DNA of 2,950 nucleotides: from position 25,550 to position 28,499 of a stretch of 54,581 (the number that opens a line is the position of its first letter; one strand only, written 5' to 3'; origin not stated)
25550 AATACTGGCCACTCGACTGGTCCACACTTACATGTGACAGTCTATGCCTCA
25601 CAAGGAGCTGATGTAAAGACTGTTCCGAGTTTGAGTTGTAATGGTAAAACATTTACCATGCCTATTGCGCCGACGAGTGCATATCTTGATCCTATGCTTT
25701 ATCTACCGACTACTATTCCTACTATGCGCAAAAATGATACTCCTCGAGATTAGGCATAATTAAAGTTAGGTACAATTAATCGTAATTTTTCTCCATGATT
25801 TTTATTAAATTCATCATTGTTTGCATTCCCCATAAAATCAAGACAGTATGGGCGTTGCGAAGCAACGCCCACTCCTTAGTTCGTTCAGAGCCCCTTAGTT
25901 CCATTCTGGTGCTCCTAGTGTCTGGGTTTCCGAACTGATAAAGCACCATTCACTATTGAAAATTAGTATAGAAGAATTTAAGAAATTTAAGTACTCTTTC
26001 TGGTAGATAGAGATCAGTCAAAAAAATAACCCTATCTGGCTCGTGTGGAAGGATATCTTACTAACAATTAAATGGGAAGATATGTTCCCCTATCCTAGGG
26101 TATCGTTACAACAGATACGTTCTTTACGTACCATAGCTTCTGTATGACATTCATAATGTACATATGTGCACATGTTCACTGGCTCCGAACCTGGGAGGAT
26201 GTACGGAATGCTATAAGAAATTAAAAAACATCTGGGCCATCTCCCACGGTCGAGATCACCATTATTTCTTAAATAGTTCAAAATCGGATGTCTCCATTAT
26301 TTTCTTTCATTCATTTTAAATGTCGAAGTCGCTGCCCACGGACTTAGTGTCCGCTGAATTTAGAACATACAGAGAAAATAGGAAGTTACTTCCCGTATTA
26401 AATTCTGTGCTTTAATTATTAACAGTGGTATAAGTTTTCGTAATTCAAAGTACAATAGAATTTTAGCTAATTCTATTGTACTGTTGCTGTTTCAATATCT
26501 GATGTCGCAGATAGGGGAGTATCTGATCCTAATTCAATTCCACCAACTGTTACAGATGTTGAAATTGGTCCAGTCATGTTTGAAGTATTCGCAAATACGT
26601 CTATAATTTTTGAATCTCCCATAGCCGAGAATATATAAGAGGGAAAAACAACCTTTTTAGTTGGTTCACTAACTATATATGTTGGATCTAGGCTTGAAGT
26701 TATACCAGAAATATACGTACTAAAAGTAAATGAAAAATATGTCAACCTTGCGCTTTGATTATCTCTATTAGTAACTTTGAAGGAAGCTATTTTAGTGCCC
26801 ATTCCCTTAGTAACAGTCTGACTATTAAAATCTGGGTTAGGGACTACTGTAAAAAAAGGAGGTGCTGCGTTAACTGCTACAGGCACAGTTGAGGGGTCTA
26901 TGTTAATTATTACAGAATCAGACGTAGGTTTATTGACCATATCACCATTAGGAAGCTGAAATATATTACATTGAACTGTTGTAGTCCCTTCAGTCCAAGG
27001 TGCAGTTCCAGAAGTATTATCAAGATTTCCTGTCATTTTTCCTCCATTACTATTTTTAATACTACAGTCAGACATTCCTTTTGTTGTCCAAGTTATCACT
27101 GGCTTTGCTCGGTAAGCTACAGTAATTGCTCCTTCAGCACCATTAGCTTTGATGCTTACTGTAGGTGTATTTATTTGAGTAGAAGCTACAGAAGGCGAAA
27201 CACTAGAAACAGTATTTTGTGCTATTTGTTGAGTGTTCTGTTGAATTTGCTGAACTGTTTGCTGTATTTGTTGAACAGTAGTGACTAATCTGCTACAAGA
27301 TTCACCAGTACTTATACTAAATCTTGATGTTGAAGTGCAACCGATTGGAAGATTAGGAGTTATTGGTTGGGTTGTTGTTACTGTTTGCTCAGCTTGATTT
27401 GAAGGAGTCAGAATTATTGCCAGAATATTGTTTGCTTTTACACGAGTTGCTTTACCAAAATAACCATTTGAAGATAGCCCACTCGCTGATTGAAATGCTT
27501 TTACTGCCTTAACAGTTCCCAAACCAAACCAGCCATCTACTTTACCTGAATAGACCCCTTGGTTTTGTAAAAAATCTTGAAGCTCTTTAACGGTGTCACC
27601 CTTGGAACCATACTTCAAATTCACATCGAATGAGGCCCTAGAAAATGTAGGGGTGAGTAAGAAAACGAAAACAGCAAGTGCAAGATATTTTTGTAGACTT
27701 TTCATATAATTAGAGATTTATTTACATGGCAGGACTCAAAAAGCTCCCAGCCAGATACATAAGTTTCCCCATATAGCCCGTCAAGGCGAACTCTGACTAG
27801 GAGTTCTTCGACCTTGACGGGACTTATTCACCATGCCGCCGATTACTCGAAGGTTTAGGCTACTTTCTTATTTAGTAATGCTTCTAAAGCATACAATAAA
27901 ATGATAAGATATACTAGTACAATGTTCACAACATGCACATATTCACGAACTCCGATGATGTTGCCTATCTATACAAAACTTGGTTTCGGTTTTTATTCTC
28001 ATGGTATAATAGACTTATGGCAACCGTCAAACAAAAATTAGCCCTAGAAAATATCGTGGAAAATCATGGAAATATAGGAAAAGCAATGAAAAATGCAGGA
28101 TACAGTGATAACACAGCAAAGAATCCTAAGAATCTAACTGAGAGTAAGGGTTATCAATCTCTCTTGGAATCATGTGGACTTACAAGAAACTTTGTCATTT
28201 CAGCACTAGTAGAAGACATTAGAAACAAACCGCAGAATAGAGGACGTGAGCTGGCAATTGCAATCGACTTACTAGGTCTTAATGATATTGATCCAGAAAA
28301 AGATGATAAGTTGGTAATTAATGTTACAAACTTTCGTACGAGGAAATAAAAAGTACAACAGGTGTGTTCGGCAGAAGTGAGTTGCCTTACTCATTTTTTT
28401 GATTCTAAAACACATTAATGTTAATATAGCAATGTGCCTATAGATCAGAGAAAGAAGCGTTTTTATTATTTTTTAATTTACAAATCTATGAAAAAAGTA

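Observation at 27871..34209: Compact integrative element at tRNA-Leu with a serine integrase, a Rep-like ATPase and a lone TerS-like gene: a possible phage satellite in a reduced genome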

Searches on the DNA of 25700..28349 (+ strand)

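Call 35: search_rna_families(source=window, start=25700, end=28100, threshold=evalue, max_evalue=1, show_alignments=1)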
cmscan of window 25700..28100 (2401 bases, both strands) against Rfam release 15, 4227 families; matches with E-value up to 1: 1.
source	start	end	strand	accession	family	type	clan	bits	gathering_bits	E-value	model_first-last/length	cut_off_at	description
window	27746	27861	-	RF03000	LOOT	Gene; sRNA;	-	64.8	46.4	2.6e-11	1-121/121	no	LOOT RNA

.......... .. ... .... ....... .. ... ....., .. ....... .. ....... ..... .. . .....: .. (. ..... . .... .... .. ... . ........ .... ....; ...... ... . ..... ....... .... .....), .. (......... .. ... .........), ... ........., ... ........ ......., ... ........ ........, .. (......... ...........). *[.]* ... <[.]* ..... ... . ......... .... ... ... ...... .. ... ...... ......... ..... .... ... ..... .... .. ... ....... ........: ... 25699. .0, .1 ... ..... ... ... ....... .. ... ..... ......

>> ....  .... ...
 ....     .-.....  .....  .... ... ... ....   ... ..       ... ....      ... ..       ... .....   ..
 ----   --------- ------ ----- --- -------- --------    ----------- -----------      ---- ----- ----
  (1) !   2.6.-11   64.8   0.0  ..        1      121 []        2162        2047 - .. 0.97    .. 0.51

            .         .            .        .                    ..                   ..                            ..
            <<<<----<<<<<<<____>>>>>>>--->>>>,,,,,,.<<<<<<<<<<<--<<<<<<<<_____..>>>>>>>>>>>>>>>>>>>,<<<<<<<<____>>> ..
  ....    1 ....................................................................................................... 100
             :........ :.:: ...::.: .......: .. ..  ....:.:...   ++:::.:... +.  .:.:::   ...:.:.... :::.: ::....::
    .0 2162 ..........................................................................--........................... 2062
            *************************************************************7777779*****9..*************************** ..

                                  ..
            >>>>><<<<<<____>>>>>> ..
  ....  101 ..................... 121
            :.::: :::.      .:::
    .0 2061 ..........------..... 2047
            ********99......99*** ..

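Call 63: search_rna_families(sources=[L155, L148, L149, L150, L151, L152, L153], threshold=gathering)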
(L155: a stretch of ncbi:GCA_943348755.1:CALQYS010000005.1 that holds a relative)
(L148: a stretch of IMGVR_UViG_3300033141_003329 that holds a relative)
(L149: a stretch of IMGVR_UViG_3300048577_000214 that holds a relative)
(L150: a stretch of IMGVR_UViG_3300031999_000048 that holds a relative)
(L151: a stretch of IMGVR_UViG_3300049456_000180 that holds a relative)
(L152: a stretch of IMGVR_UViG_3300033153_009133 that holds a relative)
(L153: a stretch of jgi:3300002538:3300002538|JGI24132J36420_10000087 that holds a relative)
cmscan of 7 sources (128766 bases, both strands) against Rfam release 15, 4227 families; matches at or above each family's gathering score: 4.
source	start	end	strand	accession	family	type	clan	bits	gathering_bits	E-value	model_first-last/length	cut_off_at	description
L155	12448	12572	-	RF03000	LOOT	Gene; sRNA;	-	91.9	46.4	6.4e-16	1-121/121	no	LOOT RNA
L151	3462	3535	-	RF00005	tRNA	Gene; tRNA;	CL00001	68.7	29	1.5e-12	1-71/71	no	tRNA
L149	46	117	+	RF00005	tRNA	Gene; tRNA;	CL00001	62.9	29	5.8e-11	1-71/71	no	tRNA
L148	3991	4059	-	RF00005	tRNA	Gene; tRNA;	CL00001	32.8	29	0.011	1-71/71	no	tRNA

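Call 90: search_rna_families(sources=[L192, L194], threshold=gathering)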
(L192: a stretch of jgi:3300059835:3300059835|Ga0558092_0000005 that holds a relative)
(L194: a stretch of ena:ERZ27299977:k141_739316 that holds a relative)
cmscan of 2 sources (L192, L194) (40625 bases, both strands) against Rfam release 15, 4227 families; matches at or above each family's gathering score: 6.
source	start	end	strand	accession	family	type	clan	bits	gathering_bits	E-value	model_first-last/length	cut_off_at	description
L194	13345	13462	-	RF03000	LOOT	Gene; sRNA;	-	77.5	46.4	4.6e-13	1-121/121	no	LOOT RNA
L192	12384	12503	-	RF03000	LOOT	Gene; sRNA;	-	75.1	46.4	1.6e-12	1-121/121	no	LOOT RNA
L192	14506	14578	-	RF00005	tRNA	Gene; tRNA;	CL00001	66.9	29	1.4e-12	1-71/71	no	tRNA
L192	16394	16467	-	RF00005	tRNA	Gene; tRNA;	CL00001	65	29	4.7e-12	1-71/71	no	tRNA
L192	3957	4038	-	RF00005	tRNA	Gene; tRNA;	CL00001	60.4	29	8.8e-11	1-71/71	no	tRNA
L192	14649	14732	-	RF00005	tRNA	Gene; tRNA;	CL00001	50.5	29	4.6e-08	1-71/71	no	tRNA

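Call 110: build_rna_model(alignment_id=A7)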
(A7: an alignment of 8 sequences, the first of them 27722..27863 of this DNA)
Model R1 built from alignment A7 (8 sequences, 179 columns); structure: RNAalifold consensus.
model positions 152; base pairs 38; branch points 2; effective number of sequences 2.63; information 0.59 bits per position. Calibrated on 0.2 Mb of random sequence (short: E-values are rough).
structure used (alignment columns):
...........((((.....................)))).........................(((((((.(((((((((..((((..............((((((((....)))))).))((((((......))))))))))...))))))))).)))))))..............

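Call 112: search_with_rna_model(model_id=R1, sources=[L001, L002, L003, L004, L005, L006, L007, L008, L009, L010, L011, L012, L013, L014, L015, L016, L017, L018, L019, L020, L021, L022, L023, L024, L025, L026, L027, L028, L029, L030, L031, L032, L033, L034, L035, L036, L037, L038, L039, L040, L041, L042, L043, L044, L045, L046, L047, L048, L049, L050, L051, L052, L053, L054, L055, L056, L057, L058, L059, L060, L061, L062, L063, L064, L065, L066, L067, L068, L069, L070, L071, L072, L073, L074, L075, L076, L077, L078, L079, L080, L081, L082, L083, L084, L085, L086, L087, L088, L089, L090, L091, L092, L093, L094, L095, L096, L097, L098, L099, L100], max_evalue=0.01)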
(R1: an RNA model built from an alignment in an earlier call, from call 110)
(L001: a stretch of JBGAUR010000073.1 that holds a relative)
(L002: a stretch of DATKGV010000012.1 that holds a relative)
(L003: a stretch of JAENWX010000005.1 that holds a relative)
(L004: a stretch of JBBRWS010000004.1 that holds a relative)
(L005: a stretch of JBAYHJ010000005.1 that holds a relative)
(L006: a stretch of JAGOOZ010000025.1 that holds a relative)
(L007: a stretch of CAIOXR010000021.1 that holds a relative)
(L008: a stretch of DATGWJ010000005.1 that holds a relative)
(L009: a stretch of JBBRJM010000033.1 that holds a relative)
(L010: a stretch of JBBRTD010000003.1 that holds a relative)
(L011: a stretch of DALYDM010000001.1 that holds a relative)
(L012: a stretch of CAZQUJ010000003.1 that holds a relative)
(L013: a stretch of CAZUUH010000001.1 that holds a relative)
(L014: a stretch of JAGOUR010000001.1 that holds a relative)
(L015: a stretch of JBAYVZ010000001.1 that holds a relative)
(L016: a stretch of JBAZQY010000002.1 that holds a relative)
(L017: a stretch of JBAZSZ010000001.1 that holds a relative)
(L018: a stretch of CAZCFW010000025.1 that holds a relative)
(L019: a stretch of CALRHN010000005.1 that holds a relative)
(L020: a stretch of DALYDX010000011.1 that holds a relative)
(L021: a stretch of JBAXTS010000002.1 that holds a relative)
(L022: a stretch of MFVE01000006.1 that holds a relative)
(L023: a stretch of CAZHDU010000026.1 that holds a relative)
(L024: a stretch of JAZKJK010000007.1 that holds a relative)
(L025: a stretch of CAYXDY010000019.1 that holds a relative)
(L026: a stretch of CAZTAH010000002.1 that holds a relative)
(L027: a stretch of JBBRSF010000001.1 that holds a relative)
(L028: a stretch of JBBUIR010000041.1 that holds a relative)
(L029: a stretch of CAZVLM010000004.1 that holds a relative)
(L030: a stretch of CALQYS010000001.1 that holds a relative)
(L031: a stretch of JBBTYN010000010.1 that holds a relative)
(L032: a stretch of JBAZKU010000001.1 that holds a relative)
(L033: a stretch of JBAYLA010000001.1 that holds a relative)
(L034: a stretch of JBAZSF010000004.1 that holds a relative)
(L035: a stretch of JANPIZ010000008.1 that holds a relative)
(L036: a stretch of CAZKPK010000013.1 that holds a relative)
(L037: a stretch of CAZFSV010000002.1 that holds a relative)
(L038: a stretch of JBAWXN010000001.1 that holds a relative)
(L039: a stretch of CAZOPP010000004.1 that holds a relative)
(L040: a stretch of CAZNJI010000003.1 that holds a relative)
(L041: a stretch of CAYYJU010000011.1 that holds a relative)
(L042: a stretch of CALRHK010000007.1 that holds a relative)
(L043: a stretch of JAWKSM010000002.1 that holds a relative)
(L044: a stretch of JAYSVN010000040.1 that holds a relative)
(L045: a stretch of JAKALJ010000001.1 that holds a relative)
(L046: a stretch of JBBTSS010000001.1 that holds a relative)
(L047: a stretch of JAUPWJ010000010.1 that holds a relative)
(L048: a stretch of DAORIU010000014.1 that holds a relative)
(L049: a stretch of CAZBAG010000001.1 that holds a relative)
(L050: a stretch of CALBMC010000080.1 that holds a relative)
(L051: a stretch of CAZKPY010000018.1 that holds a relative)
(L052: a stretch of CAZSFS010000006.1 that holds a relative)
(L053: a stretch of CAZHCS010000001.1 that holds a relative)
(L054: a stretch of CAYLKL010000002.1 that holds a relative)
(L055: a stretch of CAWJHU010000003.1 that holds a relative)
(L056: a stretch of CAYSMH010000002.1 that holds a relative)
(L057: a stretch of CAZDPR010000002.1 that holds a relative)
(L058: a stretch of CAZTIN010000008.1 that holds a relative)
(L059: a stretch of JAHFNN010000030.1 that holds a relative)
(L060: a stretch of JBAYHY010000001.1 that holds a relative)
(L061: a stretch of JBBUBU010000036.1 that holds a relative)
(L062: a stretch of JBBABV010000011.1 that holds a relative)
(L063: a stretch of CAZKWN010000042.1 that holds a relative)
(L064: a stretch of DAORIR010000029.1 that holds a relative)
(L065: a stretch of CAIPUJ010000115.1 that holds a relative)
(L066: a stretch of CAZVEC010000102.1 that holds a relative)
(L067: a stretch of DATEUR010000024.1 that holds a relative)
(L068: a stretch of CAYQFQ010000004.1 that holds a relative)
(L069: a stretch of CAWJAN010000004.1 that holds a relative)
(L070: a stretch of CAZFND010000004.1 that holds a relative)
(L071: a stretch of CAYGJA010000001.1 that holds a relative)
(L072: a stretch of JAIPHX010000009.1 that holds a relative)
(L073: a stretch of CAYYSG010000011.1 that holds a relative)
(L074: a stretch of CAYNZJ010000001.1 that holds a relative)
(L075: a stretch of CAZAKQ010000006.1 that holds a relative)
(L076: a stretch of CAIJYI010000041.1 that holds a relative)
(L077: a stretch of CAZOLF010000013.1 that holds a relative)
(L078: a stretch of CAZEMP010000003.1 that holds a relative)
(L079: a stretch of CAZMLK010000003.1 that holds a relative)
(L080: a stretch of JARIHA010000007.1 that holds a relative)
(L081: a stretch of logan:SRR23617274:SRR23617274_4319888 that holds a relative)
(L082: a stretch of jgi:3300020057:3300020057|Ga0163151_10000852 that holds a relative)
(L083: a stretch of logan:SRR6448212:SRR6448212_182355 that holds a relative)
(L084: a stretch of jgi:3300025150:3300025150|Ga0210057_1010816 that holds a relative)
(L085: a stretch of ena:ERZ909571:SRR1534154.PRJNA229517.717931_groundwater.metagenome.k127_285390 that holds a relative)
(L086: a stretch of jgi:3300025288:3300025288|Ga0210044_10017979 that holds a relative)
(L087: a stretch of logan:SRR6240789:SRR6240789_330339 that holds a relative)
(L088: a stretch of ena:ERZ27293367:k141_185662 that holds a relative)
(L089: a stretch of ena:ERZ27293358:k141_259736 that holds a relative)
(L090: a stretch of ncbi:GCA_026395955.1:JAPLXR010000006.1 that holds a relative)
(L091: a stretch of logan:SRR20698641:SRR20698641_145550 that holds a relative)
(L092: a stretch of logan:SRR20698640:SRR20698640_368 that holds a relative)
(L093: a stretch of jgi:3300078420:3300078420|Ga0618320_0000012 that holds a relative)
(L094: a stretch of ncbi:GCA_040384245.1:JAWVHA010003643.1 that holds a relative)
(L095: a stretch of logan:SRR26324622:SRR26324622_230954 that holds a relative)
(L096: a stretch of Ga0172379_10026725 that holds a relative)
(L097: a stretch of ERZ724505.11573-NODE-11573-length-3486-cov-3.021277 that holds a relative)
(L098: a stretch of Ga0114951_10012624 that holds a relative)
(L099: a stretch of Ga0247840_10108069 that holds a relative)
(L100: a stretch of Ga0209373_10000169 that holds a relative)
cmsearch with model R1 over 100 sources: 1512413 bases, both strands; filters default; matches with E-value up to 0.01: 8.
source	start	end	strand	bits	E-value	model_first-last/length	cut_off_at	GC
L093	6524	6671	-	130.6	4.9e-24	1-152/152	no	0.48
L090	8318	8471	-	126.3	4e-23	1-152/152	no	0.41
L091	8318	8471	-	126.3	4e-23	1-152/152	no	0.41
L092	1587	1740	-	126.3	4e-23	1-152/152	no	0.41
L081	1902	2033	-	100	1.2e-17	1-152/152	no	0.5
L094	8578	8733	-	98.2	2.7e-17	1-152/152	no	0.49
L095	5618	5773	-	98.2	2.7e-17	1-152/152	no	0.49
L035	20413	20503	-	36.8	0.00016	1-152/152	no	0.4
